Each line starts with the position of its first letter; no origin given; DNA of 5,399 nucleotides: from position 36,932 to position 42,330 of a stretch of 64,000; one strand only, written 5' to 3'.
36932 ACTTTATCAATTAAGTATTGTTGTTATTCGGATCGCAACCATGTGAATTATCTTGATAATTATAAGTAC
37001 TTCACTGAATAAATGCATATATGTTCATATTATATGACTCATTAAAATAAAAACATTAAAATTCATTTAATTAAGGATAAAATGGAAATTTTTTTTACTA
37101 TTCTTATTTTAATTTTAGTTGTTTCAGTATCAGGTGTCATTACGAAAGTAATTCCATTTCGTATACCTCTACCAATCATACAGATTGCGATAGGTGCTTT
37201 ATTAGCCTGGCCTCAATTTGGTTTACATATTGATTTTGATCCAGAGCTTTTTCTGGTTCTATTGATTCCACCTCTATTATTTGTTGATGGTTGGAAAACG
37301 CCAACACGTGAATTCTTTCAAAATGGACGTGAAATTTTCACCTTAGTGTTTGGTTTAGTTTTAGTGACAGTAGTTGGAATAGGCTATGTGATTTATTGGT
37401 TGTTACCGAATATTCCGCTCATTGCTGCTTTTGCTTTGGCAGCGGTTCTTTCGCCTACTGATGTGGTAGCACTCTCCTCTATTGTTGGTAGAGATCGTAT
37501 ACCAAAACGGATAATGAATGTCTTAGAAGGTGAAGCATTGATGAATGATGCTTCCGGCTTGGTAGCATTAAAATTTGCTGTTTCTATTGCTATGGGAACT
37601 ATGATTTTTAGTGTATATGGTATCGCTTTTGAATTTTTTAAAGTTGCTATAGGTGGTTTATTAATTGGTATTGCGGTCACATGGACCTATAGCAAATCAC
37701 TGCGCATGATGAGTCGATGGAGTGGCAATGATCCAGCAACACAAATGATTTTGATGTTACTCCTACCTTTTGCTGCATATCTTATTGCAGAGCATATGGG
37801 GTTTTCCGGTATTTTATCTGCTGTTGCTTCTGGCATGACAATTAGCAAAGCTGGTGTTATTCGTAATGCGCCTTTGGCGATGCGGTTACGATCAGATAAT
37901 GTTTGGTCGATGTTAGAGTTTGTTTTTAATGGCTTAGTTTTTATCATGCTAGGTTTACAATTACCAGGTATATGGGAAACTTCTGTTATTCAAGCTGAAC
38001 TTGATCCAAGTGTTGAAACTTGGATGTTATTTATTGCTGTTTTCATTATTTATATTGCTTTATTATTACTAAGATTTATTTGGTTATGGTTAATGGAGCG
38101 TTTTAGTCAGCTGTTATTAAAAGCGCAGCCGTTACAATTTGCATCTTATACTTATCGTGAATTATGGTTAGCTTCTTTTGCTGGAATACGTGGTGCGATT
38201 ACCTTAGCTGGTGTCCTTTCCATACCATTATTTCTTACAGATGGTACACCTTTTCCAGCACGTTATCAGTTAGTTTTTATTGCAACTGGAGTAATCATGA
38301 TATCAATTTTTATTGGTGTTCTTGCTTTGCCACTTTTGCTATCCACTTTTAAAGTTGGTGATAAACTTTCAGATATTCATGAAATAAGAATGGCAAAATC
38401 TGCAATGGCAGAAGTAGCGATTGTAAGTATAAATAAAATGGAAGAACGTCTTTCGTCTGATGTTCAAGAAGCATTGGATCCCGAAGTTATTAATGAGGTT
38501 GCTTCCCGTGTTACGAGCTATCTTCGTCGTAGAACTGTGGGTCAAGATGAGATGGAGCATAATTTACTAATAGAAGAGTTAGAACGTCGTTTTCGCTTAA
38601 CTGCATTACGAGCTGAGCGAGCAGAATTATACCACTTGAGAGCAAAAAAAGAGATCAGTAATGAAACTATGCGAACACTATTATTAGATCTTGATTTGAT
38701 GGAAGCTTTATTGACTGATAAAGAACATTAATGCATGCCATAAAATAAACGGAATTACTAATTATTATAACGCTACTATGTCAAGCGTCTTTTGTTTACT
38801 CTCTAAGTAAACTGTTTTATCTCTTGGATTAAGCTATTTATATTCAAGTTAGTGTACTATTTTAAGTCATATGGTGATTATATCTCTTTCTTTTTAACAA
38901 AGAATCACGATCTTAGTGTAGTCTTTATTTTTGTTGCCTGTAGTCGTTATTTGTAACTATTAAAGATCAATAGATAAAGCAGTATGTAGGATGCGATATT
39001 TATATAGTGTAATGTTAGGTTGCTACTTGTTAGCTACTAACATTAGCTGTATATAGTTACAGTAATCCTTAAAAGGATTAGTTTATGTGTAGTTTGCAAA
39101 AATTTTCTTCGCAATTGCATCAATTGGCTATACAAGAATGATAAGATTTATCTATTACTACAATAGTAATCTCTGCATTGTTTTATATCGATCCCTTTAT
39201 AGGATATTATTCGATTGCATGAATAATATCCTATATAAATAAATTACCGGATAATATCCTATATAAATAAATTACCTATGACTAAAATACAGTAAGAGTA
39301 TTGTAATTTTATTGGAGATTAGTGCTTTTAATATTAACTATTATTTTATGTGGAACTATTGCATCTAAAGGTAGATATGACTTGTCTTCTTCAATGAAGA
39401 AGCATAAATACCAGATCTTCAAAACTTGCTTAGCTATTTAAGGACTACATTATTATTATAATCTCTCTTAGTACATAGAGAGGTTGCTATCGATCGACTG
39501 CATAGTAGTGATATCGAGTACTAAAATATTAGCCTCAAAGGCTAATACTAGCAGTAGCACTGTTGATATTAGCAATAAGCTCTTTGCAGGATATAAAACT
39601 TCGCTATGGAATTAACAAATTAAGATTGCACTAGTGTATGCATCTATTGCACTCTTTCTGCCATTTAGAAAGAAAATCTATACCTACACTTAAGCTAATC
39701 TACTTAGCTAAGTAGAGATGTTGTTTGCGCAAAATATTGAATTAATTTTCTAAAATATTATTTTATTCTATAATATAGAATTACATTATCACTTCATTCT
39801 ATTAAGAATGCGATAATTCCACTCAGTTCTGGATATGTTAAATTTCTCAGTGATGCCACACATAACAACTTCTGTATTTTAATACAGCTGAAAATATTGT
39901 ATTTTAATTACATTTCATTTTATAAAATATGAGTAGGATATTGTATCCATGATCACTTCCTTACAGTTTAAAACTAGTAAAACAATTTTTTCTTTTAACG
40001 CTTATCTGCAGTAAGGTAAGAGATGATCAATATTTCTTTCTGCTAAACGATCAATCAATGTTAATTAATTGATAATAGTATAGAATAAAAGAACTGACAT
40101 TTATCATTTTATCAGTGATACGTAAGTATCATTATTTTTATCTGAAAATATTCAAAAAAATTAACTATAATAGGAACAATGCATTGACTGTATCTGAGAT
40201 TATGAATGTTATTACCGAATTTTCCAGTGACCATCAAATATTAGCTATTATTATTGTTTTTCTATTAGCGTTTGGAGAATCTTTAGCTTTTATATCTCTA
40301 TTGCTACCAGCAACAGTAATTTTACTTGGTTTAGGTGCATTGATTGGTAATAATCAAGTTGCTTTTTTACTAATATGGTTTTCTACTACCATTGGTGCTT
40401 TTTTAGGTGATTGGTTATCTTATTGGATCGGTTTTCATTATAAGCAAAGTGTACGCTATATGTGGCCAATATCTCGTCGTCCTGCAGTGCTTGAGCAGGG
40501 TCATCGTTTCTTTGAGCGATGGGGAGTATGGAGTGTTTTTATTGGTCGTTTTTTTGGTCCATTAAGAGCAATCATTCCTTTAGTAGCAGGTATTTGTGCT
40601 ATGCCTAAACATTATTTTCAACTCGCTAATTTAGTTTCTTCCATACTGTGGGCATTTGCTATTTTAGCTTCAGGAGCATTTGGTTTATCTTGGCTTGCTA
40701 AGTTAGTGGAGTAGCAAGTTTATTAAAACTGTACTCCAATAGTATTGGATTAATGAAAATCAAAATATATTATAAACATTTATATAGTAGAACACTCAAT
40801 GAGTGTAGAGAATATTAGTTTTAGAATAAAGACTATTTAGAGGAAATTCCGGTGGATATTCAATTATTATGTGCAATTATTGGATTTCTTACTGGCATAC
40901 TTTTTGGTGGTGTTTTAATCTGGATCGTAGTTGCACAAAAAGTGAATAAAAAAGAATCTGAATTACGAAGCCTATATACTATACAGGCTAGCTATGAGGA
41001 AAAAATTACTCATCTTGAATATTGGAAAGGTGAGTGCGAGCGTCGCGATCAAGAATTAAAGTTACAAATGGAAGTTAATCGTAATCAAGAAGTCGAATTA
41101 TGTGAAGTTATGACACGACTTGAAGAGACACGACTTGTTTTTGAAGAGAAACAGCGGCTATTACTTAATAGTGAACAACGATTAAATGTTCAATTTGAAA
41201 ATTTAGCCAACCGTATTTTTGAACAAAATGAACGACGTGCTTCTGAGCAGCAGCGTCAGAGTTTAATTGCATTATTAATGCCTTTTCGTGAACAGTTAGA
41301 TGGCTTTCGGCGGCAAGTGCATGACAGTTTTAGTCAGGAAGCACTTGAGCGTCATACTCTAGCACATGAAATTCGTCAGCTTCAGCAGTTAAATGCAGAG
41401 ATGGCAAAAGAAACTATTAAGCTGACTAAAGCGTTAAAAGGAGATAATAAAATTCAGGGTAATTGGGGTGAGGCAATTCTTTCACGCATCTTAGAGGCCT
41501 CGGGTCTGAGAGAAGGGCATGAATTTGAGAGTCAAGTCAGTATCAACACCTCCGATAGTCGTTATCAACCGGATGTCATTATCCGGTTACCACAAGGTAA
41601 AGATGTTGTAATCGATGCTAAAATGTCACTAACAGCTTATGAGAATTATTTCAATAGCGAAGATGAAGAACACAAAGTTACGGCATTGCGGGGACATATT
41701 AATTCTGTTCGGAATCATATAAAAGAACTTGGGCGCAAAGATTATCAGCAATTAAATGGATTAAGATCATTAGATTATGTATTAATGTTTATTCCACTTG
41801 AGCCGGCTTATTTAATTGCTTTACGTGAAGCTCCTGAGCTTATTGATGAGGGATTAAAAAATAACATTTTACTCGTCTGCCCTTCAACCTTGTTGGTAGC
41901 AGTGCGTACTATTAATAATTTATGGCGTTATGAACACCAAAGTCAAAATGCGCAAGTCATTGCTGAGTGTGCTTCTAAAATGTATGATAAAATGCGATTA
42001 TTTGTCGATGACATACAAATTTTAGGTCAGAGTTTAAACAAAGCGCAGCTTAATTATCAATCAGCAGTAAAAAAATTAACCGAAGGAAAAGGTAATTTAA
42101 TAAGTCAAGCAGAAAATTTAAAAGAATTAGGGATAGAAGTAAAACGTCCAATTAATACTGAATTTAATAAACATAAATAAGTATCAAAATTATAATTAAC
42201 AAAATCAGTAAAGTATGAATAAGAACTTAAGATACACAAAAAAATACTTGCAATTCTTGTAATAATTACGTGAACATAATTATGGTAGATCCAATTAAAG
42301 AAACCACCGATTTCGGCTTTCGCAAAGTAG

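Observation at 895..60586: Noncoding DNA carries many long, perfect, sequence-unique hairpin palindromes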

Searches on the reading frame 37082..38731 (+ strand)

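Call 8: search_protein_families(library=ncbifam, proteins=[window:37082-38731:+], max_evalue=1e-10)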
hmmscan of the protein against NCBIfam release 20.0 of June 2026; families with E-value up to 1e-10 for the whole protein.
window:37082-38731:+ (549 aa): 2 families
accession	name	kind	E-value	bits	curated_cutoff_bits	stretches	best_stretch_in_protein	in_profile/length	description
TIGR00831.1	a_cpa1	equivalog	1.1e-182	608.3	279.6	1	7-545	1-524/525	Na+/H+ antiporter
TIGR00840.1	b_cpa1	equivalog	4.5e-26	91.4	251.25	1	5-425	9-417/559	sodium/hydrogen exchanger 3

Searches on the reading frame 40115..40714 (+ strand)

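Call 8: search_protein_families(library=ncbifam, proteins=[window:40115-40714:+], max_evalue=1e-10)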
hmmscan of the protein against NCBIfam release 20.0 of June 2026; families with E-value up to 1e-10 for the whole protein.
window:40115-40714:+ (199 aa): 2 families
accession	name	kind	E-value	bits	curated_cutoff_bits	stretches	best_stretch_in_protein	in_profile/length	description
NF008102.0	PRK10847.1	equivalog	3.7e-13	49.8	236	1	33-187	18-175/219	DedA family protein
NF052605.1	UndecprPTUptAStph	equivalog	1.7e-11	44.5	300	1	31-187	3-159/197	undecaprenyl phosphate transporter UptA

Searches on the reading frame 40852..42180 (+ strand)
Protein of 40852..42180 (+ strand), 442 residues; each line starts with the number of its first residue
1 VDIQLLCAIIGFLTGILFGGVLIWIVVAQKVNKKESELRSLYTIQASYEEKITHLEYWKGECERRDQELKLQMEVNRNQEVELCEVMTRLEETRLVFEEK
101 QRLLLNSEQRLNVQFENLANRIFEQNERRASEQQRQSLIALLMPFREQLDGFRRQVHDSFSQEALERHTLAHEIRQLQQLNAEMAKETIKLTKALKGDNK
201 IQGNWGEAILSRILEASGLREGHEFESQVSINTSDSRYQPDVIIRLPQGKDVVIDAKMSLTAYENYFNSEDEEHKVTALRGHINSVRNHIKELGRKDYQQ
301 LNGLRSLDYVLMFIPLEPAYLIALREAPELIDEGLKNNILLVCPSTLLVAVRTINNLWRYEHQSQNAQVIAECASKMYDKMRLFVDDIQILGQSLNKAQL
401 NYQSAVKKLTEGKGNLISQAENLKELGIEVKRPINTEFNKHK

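Call 8: search_protein_families(library=ncbifam, proteins=[window:40852-42180:+], max_evalue=1e-10)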
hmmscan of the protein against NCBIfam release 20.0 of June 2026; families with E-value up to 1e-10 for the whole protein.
window:40852-42180:+ (442 aa): 1 family
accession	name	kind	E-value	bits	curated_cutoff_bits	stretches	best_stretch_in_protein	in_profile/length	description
NF007686.0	PRK10361.1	equivalog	3.6e-188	626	810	1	1-439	1-440/475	DNA recombination protein RmuC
